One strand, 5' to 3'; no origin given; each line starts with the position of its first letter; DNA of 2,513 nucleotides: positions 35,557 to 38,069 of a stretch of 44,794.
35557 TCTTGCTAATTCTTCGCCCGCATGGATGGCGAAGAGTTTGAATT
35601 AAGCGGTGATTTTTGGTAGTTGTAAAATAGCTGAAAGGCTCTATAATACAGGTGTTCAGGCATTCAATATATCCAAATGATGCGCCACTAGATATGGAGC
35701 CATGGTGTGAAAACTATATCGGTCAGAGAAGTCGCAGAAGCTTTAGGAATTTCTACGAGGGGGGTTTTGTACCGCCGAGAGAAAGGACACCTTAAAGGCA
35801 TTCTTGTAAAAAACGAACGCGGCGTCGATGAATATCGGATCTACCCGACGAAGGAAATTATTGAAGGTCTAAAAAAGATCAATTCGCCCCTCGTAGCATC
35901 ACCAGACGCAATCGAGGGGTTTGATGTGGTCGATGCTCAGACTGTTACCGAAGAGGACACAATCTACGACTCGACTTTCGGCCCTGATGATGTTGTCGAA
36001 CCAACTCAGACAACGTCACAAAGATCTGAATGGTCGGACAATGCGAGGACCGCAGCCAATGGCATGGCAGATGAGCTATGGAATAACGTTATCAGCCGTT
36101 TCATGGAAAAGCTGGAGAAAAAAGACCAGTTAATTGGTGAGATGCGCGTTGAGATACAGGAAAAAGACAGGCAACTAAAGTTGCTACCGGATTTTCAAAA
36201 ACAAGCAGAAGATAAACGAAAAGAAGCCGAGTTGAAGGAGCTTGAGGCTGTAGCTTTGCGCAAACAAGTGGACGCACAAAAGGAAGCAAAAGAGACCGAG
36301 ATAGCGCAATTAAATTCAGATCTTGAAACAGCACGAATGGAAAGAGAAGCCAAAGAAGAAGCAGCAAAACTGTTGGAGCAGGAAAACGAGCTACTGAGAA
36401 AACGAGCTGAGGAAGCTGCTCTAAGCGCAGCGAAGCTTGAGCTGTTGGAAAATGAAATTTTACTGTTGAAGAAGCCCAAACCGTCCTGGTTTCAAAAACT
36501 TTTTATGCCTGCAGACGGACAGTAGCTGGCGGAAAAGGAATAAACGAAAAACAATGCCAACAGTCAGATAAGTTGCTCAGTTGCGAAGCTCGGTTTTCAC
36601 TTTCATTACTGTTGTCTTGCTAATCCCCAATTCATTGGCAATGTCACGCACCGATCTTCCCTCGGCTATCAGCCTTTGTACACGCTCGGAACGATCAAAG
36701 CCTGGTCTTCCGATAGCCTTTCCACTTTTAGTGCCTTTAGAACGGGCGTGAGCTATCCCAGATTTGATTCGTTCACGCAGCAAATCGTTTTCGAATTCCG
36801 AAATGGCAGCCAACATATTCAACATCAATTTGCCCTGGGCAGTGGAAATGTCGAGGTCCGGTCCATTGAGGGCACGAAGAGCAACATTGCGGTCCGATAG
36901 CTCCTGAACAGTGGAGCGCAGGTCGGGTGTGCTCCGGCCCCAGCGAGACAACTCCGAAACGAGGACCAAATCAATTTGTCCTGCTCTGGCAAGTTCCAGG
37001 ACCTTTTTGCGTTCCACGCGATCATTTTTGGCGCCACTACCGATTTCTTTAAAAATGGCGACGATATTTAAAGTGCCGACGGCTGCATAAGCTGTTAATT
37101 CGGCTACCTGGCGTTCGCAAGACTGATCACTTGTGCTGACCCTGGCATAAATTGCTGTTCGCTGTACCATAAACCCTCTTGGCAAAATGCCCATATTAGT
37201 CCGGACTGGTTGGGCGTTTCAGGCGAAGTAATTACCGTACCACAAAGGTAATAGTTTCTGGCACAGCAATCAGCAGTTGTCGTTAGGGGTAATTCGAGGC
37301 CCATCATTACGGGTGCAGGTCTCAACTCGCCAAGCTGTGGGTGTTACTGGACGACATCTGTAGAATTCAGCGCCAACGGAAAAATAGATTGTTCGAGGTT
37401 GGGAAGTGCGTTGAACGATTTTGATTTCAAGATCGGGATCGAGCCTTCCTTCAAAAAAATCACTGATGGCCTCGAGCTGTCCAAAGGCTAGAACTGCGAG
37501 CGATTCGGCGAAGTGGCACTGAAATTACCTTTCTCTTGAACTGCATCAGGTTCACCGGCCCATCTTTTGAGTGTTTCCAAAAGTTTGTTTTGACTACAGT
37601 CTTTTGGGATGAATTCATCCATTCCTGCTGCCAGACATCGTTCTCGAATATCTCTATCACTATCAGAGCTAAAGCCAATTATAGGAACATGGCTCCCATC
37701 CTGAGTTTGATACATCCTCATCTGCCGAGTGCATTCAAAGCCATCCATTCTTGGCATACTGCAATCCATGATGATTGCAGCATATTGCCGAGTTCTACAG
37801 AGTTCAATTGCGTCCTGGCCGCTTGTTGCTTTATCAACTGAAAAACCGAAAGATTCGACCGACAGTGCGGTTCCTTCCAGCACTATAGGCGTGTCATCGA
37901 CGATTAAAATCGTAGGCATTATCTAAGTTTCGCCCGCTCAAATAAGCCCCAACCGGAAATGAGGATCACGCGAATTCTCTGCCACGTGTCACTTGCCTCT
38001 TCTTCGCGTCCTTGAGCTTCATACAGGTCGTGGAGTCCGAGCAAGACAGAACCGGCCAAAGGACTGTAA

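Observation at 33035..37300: Compact module: AEP/prim-pol-like protein + 1-kb repeat spacer + HTH-coiled-coil protein + serine recombinase; one of three diverged copies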

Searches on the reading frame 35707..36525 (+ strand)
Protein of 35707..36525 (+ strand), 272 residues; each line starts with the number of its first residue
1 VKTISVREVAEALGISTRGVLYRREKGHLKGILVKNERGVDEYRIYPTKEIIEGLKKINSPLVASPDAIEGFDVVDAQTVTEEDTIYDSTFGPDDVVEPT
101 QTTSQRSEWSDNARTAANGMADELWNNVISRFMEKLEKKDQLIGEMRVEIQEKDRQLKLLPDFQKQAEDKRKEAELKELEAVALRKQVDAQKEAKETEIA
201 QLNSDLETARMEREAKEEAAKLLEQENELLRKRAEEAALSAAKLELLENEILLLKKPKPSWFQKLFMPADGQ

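Call 4: search_protein_families(library=pfam, proteins=[window:35707-36525:+], max_evalue=0.1)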
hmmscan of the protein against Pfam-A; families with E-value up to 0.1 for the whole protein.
window:35707-36525:+ (272 aa): 4 families
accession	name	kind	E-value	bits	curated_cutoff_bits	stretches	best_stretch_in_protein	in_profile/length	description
PF13412.12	HTH_24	-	0.024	14.6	21.9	1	4-23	18-37/48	Winged helix-turn-helix DNA-binding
PF13404.12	HTH_AsnC-type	-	0.037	14.3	27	1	4-26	18-40/42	AsnC-type helix-turn-helix domain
PF12728.13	HTH_17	-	0.068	13.9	27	1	5-35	3-31/51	Helix-turn-helix domain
PF13338.12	AbiEi_4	-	0.074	13.6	25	0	3-29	13-38/49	Transcriptional regulator, AbiEi antitoxin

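Call 5: search_protein_families(library=ncbifam, proteins=[window:35707-36525:+], max_evalue=0.1)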
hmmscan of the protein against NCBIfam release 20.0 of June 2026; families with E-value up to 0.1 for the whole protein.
window:35707-36525:+ (272 aa): 2 families
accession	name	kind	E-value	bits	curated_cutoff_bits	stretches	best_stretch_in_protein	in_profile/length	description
NF045780.1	TrlF_fam_ATP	equivalog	0.0093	14.7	350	1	101-259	366-550/944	TrlF family AAA-like ATPase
TIGR00580.2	mfd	equivalog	0.0099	14.3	800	1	42-239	35-232/907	transcription-repair coupling factor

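Call 87: search_protein_families(library=pfam, alignment_id=A8, max_evalue=0.01)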
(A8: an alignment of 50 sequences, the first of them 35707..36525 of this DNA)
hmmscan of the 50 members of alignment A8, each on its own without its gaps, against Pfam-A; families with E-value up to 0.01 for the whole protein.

A. member 1, window:35707-36525:+ (272 aa): 0 families

B. families by the number of members that match (of 50 scanned): 30 families (the first 25 are shown)
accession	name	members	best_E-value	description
PF12728.13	HTH_17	38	3.1e-10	Helix-turn-helix domain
PF13384.12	HTH_23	8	0.00023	Homeodomain-like domain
PF02954.25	HTH_8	6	0.0013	Bacterial regulatory protein, Fis family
PF00376.29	MerR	4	5.6e-05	MerR family regulatory protein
PF13404.12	HTH_AsnC-type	3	0.0024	AsnC-type helix-turn-helix domain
PF13551.12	HTH_29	3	0.0038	Winged helix-turn helix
PF08281.18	Sigma70_r4_2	2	7.5e-05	Sigma-70, region 4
PF08280.17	HTH_Mga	2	0.00026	M protein trans-acting positive regulator (MGA) HTH domain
PF13411.12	MerR_1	2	0.0026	MerR HTH family regulatory protein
PF13518.12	HTH_28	2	0.0029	Helix-turn-helix domain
PF05225.22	HTH_psq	2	0.0036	helix-turn-helix, Psq domain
PF13412.12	HTH_24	2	0.0051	Winged helix-turn-helix DNA-binding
PF01527.26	HTH_Tnp_1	2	0.0053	Transposase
PF08279.18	HTH_11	1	0.00015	HTH domain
PF04545.22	Sigma70_r4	1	0.00015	Sigma-70, region 4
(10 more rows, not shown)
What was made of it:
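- On HTH_17 / Xis-MerR-like DNA-binding proteins: 38 of 50 family members match (best 3e-10, call 87).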

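Call 88: search_solved_structures(query=A8, max_evalue=1, show_alignments=1)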
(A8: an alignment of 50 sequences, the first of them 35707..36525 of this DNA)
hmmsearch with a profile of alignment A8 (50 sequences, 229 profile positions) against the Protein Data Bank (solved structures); distinct sequences matched with E-value up to 1: 17.
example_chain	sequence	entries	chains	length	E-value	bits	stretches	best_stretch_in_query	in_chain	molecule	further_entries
6amk_A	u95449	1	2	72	3.2e-05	27.3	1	56-103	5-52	Putative DNA-binding protein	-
6ama_A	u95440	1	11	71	8.6e-05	25.9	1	60-102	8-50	Putative DNA-binding protein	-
4j2n_A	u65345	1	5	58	0.00034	23.9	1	68-109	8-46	Gp37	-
7muc_AF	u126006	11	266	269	0.018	18.3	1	124-195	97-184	DotF | IcmG (DotF)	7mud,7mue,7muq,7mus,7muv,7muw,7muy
7rd1_N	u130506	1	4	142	0.025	17.9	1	133-194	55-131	Hexon-interlacing protein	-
2x48_A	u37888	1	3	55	0.039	17.2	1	62-88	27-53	CAG38821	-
2lvs_A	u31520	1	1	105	0.092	16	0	64-90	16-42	Putative uncharacterized protein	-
5w9a_A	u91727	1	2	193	0.11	15.7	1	62-176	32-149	Tripartite motif-containing protein 5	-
8cez_A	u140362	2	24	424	0.14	15.4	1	200-220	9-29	Portal protein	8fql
1i1g_A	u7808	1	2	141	0.4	13.9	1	70-96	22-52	TRANSCRIPTIONAL REGULATOR LRPA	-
4lhf_A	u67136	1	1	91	0.43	13.8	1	65-97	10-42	Regulatory protein cox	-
8jbs_A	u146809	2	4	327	0.49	13.6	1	60-101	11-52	Putative cobalamin binding protein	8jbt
8ftx_A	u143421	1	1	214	0.49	13.6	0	171-203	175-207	Flagella biosynthesis chaperone FlgN, Flagellar FliJ protein fusion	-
9m46_A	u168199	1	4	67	0.52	13.5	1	158-193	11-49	IQ motif and SEC7 domain-containing protein 2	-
3tgn_A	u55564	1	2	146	0.58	13.4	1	56-101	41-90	Adc operon repressor AdcR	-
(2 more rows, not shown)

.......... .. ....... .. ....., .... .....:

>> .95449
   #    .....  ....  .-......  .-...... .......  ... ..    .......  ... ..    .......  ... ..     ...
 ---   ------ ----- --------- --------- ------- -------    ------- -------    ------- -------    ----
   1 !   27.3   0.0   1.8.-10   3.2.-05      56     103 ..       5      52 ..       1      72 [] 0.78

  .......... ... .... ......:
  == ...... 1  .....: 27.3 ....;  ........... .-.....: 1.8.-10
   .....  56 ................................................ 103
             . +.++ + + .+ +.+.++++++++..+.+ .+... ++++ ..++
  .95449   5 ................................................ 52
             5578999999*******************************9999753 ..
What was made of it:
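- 35707..36525 (+): Xis/BldC/MerR-like HTH plus ~130-aa coiled-coil DNA-binding protein, the conserved partner of the AEP gene. 38 of 50 members match Pfam HTH_17, and the best PDB matches are BldC 6amk/6ama and Xis gp37 (calls 87, 88).
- Closest known: BldC / Xis-type HTH proteins and KfrA. Same: The N-terminal HTH of the partner protein matches HTH_17, BldC and Xis (calls 87, 88).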

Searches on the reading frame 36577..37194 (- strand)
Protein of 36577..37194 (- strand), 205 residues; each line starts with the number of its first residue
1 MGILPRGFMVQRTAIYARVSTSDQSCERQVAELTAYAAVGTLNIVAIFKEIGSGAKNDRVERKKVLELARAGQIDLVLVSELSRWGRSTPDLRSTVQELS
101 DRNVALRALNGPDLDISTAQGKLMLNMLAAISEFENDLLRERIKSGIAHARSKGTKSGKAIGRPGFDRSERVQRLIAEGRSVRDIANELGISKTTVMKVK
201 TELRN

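Call 4: search_protein_families(library=pfam, proteins=[window:36577-37194:-], max_evalue=0.1)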
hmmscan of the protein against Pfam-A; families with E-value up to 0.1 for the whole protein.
window:36577-37194:- (205 aa): 22 families
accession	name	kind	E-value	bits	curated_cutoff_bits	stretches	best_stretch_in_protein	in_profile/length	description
PF00239.26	Resolvase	-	1.9e-38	132.2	23.3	1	14-155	2-144/145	Resolvase, N terminal domain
PF13936.12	HTH_38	-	2.1e-06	27.8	27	1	170-198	11-39/44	Helix-turn-helix domain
PF02796.21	HTH_7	-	2.2e-06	28.1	23.8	1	170-202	12-44/45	Helix-turn-helix domain of resolvase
PF00196.25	GerE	-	7.7e-05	22.7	23.5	1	171-197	9-35/57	Bacterial regulatory proteins, luxR family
PF13384.12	HTH_23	-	0.00039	20.6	24.6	1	172-199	10-37/50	Homeodomain-like domain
PF13518.12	HTH_28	-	0.00063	20.2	25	1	174-199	7-32/52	Helix-turn-helix domain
PF13551.12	HTH_29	-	0.00071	20.1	28.1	1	174-201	6-34/64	Winged helix-turn helix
PF15978.11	TnsD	-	0.0013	18.3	32.4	1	163-203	182-223/355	Tn7-like transposition protein D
PF13542.12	HTH_Tnp_ISL3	-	0.0025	17.7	27.4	1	172-197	20-44/51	Helix-turn-helix domain of transposase family ISL3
PF18024.7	HTH_50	-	0.0062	16.6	27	1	180-198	24-42/50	Helix-turn-helix domain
PF13412.12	HTH_24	-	0.013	15.5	21.9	0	181-197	19-35/48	Winged helix-turn-helix DNA-binding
PF12116.14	SpoIIID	-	0.02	15.4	27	1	172-202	11-42/82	Stage III sporulation protein D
PF04967.18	HTH_10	-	0.02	15.1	23.1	1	181-198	25-42/53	HTH DNA binding domain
PF13730.12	HTH_36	-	0.024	14.9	25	1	178-203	21-49/55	Helix-turn-helix domain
PF08281.18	Sigma70_r4_2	-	0.025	14.6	25.7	1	178-197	25-44/54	Sigma-70, region 4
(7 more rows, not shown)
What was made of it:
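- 36577..37194 (-): Small serine recombinase (resolvase/invertase type), an accessory gene. Pfam Resolvase 132 bits and HTH_7 28 bits (call 4).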

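Call 5: search_protein_families(library=ncbifam, proteins=[window:36577-37194:-], max_evalue=0.1)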
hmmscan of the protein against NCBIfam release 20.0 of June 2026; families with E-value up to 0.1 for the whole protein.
window:36577-37194:- (205 aa): 20 families
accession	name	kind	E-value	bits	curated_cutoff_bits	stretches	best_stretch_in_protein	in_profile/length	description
NF041201.1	recomb_XisF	equivalog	1.7e-28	99.8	375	1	16-160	4-146/465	fdxN element excision recombinase XisF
NF047343.1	SCCmet_CcrB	equivalog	1e-19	70.6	900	1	11-154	7-155/542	cassette chromosome recombinase CcrB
NF009949.0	PRK13413.1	equivalog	5.7e-15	55.5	272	1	16-198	5-191/203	master DNA invertase Mpi family serine-type recombinase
NF049883.1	resolv_YneB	equivalog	1.4e-14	54.1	175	1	13-161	2-153/211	YneB family resolvase-like protein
NF033518.0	transpos_IS607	equivalog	1.2e-12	47.7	110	1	11-87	54-132/187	IS607 family transposase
NF047347.1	SCCmet_CcrC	equivalog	1.7e-09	36.8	900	1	9-161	1-161/558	cassette chromosome recombinase CcrC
NF047344.1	SCCmet_CcrA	equivalog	4.9e-08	32.5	700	1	13-154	4-146/442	cassette chromosome recombinase CcrA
NF052445.1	RespRegMctR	equivalog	0.00074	19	300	1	167-199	147-179/205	two-component system response regulator MctR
TIGR02844.1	spore_III_D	equivalog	0.0022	18.3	111.5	1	175-202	15-42/80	sporulation transcriptional regulator SpoIIID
TIGR01884.1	cas_HTH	subfamily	0.0028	17.1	60.2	1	172-204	148-181/202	CRISPR-associated CARF protein Csa3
NF007685.0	PRK10360.1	equivalog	0.0046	16.8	258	1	166-200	139-173/196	response regulator transcription factor UhpA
NF040595.1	HTH_Cbp1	equivalog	0.0067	16.3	140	1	169-199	5-35/135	CRISPR DNA repeat-binding protein Cbp1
NF011896.0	PRK15369.1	equivalog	0.013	15.2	242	1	168-197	153-182/211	two component system response regulator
NF047515.1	SpiroCoCo_C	equivalog_domain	0.025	13.7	125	0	153-196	268-309/313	SpiroCoCo family coiled-coil protein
NF047785.1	respo_reg_MadR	equivalog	0.031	13.6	300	1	167-196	151-180/209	MadR family response regulator transcription factor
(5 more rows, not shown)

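Call 69: find_encoding_contigs(protein=window:36577-37194:-, flank=6000, max_places=8)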
Protein window:36577-37194:- (205 aa): 2 contigs read that carry it; 2 places shown.
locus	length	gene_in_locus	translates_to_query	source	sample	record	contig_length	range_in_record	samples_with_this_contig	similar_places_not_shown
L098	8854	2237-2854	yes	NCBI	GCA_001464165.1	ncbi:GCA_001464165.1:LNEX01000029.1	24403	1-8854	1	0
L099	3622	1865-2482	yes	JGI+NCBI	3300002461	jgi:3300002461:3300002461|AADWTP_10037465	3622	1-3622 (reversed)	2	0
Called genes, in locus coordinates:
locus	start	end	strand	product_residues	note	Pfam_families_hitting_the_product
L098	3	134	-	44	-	?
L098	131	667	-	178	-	PF13560:HTH_31, PF01381:HTH_3, PF13451:zf_Tbcl, PF23477:zf_Tbcl_2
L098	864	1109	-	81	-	PF13560:HTH_31, PF12844:HTH_19, PF01381:HTH_3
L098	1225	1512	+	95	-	PF13424:TPR_12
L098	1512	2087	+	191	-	PF00072:Response_reg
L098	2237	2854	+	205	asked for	PF00239:Resolvase, PF02796:HTH_7 (weak), PF13936:HTH_38 (weak)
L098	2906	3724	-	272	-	-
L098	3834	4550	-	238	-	-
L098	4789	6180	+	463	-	-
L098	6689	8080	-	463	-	-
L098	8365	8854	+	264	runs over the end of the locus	PF17338:GP88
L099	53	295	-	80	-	PF13560:HTH_31, PF01381:HTH_3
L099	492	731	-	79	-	PF13560:HTH_31, PF12844:HTH_19, PF01381:HTH_3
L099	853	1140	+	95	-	PF13424:TPR_12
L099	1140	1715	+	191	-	PF00072:Response_reg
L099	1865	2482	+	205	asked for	PF00239:Resolvase, PF02796:HTH_7 (weak), PF13936:HTH_38 (weak)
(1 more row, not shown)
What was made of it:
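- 36577..37194 (-): The identical gene is present in GCA_001464165.1 (call 69).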

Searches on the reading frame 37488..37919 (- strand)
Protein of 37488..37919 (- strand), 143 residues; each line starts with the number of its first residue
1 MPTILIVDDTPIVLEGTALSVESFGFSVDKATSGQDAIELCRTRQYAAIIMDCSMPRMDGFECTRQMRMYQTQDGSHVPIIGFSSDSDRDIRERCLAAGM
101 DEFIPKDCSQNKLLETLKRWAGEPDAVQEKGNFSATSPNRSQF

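Call 26: search_protein_families(library=pfam, proteins=[window:37488-37919:-], max_evalue=0.001)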
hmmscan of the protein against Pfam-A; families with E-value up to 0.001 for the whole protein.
window:37488-37919:- (143 aa): 2 families
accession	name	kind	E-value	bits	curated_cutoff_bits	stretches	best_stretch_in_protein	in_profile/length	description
PF00072.30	Response_reg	-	8.7e-27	93.9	30.2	1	4-117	1-110/111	Response regulator receiver domain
PF23198.2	PDE8A_N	-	0.00092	19.6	29.6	0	13-102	22-113/147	PDE8A-like, N-terminal domain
